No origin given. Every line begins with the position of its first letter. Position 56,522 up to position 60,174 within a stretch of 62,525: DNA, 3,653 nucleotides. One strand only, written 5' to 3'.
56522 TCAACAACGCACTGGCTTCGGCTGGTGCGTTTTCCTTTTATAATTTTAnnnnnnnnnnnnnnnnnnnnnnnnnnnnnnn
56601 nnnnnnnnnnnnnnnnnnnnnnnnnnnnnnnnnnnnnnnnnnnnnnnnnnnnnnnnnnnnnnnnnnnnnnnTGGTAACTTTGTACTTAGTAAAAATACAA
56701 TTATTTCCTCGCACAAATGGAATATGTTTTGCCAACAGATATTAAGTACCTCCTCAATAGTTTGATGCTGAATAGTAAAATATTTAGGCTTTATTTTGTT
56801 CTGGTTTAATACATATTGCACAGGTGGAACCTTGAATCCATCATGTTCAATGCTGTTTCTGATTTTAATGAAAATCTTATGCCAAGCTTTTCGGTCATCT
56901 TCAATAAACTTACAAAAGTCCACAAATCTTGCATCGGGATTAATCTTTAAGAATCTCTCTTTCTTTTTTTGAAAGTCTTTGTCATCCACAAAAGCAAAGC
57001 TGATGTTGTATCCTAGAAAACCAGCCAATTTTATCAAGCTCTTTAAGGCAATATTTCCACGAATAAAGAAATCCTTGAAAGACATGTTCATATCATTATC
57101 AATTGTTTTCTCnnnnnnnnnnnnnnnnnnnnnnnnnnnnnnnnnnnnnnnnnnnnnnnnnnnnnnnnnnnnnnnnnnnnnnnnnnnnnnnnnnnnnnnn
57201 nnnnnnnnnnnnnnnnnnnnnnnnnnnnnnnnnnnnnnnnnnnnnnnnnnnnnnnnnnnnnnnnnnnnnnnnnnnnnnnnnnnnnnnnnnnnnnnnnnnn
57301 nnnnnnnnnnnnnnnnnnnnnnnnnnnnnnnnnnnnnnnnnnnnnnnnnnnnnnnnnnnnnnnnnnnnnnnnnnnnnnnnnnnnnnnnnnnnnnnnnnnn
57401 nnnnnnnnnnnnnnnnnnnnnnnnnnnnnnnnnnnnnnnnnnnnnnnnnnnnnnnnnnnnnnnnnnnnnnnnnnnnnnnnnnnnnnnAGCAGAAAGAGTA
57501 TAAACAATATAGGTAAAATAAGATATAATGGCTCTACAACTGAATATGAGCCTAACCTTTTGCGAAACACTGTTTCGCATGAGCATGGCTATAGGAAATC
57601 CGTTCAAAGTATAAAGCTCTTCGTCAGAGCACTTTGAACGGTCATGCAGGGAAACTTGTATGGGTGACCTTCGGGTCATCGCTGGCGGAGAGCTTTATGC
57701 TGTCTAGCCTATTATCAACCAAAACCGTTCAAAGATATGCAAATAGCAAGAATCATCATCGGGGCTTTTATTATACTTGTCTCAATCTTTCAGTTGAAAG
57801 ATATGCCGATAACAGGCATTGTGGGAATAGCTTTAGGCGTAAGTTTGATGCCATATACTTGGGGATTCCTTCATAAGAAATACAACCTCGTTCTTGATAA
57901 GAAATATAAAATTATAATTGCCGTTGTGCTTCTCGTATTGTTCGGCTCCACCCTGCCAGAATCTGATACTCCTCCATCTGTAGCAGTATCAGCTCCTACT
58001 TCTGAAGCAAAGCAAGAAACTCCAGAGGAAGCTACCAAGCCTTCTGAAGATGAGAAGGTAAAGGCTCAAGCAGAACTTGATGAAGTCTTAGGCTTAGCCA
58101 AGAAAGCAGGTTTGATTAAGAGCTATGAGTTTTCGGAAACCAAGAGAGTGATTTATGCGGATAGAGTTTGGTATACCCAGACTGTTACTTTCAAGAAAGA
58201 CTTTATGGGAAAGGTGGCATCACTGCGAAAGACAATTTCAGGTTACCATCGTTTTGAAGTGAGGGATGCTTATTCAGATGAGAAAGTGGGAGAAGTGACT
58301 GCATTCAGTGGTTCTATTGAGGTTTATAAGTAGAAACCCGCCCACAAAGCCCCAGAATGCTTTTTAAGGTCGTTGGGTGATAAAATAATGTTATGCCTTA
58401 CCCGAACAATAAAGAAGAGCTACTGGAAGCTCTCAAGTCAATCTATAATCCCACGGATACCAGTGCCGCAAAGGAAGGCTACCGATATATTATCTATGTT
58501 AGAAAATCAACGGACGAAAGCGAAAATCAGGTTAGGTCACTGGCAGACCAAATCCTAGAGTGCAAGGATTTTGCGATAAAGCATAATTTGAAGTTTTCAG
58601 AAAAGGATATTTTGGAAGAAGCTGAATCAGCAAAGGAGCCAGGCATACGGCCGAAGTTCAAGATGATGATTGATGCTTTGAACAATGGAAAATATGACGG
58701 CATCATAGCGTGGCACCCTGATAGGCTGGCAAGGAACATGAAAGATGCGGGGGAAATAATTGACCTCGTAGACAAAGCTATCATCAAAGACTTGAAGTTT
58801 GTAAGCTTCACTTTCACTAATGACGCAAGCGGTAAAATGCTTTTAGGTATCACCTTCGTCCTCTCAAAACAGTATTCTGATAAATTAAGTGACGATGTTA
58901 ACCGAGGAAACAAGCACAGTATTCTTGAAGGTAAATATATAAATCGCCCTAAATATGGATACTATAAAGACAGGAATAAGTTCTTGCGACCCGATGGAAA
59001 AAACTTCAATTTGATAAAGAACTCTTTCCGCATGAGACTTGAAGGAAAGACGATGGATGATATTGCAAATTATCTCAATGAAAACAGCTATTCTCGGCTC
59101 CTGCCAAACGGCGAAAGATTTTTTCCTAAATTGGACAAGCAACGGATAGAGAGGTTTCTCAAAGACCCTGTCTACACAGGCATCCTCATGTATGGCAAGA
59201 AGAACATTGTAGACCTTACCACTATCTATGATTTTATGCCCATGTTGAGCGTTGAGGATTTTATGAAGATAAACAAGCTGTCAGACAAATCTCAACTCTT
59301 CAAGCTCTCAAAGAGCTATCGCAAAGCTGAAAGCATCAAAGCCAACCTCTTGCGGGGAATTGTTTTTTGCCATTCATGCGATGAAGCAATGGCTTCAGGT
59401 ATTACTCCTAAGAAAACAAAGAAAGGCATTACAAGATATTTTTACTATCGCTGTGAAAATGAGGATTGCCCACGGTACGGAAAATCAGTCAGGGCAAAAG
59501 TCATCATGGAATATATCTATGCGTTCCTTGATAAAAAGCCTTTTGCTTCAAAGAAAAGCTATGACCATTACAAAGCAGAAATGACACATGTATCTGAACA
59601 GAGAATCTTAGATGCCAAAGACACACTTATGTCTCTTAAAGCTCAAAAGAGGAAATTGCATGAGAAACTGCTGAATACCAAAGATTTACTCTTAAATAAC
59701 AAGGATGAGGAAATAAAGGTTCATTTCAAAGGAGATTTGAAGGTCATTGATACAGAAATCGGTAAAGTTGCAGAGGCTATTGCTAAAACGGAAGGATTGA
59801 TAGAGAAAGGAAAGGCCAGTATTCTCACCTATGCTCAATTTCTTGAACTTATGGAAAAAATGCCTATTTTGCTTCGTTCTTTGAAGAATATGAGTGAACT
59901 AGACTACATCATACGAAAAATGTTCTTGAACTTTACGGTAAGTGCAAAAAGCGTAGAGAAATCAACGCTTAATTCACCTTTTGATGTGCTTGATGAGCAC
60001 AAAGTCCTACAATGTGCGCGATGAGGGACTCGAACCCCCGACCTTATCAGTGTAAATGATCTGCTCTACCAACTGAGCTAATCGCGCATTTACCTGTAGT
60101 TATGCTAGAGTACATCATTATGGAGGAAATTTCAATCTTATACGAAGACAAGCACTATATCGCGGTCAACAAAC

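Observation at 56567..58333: SEC-C zinc motif plus RNxxxH (HEPN-like) protein divergent from a 3-TM protein: candidate defence/abortive-infection module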

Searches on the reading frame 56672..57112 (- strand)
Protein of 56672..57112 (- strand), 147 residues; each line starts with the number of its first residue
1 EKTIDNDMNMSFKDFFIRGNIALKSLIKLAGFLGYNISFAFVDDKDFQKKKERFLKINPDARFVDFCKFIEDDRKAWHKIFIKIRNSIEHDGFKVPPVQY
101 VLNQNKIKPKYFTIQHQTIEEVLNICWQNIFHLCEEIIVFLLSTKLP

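Call 76: predict_structure(alignment_id=A4)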
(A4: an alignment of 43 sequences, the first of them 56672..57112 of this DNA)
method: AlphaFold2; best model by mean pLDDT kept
length: 147 residues; sequences in the alignment: 43
mean_pLDDT: 92.1   pTM: 0.80
mean pLDDT of the five models: 92.1, 91.8, 91.0, 90.6, 90.3
residues with pLDDT >= 90: 106; 70-90: 38; 50-70: 2; < 50: 1
segments of 3 or more residues with pLDDT < 50: none
pLDDT, mean of each block of 10 residues (from residue 1): 76 93 97 97 95 98 98 93 89 86 91 86 94 97 92
secondary structure, 60 per line:
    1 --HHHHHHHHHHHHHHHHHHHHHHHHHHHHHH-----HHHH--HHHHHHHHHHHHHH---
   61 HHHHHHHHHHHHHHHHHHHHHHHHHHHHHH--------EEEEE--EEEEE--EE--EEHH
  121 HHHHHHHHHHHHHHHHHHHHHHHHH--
elements in order: H3-32 H38-41 H44-57 H61-90 E99-103 E106-110 H119-145

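Call 81: fold_search(model_id=the predicted structure, library=pdb)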
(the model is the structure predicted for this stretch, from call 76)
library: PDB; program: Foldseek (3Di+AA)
matches with E <= 10: 61; with E <= 0.001: 0
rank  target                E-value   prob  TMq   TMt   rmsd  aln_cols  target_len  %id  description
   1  2k7r_MODEL_1_A        1.3e+00  0.07  0.12  0.16  16.7        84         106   24  N-terminal domain of the Bacillus subtilis helicase-loading protein DnaI (released 2009-03-03)
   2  4hv0_C                1.7e+00  0.03  0.11  0.17  17.1        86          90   15  Structure and Function of AvtR, a Novel Transcriptional Regulator from a Hyperthermophilic Archaeal Lipothrixvirus (released 2012-11-21)
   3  1wlx_MODEL_1_A        2.5e+00  0.06  0.25  0.28  12.8       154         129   12  Solution structure of the third spectrin repeat of alpha-actinin-4 (released 2005-08-09)
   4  3o9o_A                2.6e+00  0.08  0.21  0.32  13.2        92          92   15  Crystal Structure of GBS1074, an Esat-6 homologue from Group B Streptococcus (released 2010-11-10)
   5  8eki_A                2.6e+00  0.04  0.21  0.19  17.1       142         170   10  CryoEM structure of the Dsl1 complex bound to SNAREs Sec20 and Use1 (released 2023-10-04)
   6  2vs0_B                3.6e+00  0.06  0.21  0.35  13.3        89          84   13  Structural analysis of homodimeric staphylococcal aureus virulence factor EsxA (released 2008-08-26)
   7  4u5a_C                3.6e+00  0.04  0.28  0.25  14.8       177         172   13  Sporozoite Protein for Cell Traversal (released 2014-12-24)
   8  7wmp_A                3.6e+00  0.03  0.19  0.11  24.5       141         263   15  Tail structure of Helicobacter pylori bacteriophage KHP30 (released 2023-03-01)
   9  4j10_B                4.3e+00  0.06  0.21  0.36  13.1        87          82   14  The crystal structure of a secreted protein ESXB (SeMet-labeled) from Bacillus anthracis str. Sterne (released 2013-02-13)
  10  2vrz_B                4.3e+00  0.05  0.21  0.34  13.4        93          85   13  Structural analysis of homodimeric staphylococcal aureus EsxA (released 2008-08-26)
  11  8v45_D                4.3e+00  0.04  0.23  0.11  14.1       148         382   13  CryoEM structure of AriA-Ocr complex (released 2024-06-26)
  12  5bw8_C                4.6e+00  0.01  0.13  0.09  15.6       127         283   16  2.8 A crystal structure of a Get3-Get4-Get5 intermediate complex from S.cerevisiae (released 2015-10-14)
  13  1tbx_B                4.9e+00  0.04  0.16  0.24  14.1        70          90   13  Crystal structure of SSV1 F-93 (released 2004-07-13)
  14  2zdi_B                4.9e+00  0.04  0.21  0.26  11.6        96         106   11  Crystal structure of Prefoldin from Pyrococcus horikoshii OT3 (released 2008-02-05)
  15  7m2x_D                4.9e+00  0.02  0.20  0.06  18.6       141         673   15  Open conformation of the Yeast wild-type gamma-TuRC (released 2021-05-12)
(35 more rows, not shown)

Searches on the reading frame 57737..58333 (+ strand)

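Call 4: search_protein_families(library=pfam, proteins=[window:57737-58333:+], max_evalue=1)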
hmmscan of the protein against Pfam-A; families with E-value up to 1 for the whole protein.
window:57737-58333:+ (198 aa): 1 family
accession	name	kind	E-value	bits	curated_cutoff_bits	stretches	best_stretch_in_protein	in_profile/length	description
PF11127.14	YgaP-like_TM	-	0.04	14.5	25.3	1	3-33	11-43/66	Inner membrane protein YgaP-like, transmembrane domain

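Call 5: search_protein_families(library=padloc, proteins=[window:57737-58333:+], max_evalue=1)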
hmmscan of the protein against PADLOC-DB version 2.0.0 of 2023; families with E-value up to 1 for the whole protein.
window:57737-58333:+ (198 aa): 0 families

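Call 6: search_protein_families(library=ncbifam, proteins=[window:57737-58333:+], max_evalue=1)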
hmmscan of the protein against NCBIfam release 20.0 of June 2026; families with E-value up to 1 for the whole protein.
window:57737-58333:+ (198 aa): 2 families
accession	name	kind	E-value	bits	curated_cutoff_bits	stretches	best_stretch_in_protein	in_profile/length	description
NF050096.1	BicarbTportBicA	equivalog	0.045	12.3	880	1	3-69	321-386/547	bicarbonate transporter BicA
NF052423.1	lpg1689_fam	equivalog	0.17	11.3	150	1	2-38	113-149/184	lpg1689 family Dot/Icm T4SS effector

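Call 7: search_protein_families(library=phrogs, proteins=[window:57737-58333:+], max_evalue=1)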
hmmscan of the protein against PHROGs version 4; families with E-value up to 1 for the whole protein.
window:57737-58333:+ (198 aa): 1 family
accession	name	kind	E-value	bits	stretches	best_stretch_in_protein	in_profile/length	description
phrog_36660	-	unknown function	0.0064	17.6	1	25-48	28-51/57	-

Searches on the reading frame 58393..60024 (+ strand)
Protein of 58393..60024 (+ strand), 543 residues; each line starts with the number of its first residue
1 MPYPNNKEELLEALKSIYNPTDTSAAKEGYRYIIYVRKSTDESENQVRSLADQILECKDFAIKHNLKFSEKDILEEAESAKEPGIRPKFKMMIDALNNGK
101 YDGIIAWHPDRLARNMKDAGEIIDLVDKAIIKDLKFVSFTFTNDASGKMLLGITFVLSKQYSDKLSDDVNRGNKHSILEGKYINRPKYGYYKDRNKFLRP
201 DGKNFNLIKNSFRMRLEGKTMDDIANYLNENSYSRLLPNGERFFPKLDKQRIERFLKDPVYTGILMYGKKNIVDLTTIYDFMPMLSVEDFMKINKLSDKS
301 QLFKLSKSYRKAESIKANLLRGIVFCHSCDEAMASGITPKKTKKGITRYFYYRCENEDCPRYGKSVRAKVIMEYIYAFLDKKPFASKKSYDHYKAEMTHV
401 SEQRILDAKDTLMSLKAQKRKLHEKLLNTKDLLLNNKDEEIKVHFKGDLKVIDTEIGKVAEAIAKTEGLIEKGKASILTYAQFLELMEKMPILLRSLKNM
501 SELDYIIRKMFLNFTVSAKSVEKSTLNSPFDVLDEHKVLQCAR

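Call 4: search_protein_families(library=pfam, proteins=[window:58393-60024:+], max_evalue=1)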
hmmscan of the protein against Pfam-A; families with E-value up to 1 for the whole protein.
window:58393-60024:+ (543 aa): 4 families
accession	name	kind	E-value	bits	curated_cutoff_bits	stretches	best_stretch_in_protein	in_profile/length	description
PF00239.26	Resolvase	-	2.9e-21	76.5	23.3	1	33-181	2-144/145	Resolvase, N terminal domain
PF07508.19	Recombinase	-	2.4e-10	41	21.1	1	207-296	6-98/102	Recombinase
PF13408.12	Zn_ribbon_recom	-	2.1e-06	28.4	25.3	1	319-378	1-56/58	Recombinase zinc beta ribbon domain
PF02287.20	Dehydratase_SU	-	0.065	13.8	25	0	395-423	72-100/133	Dehydratase small subunit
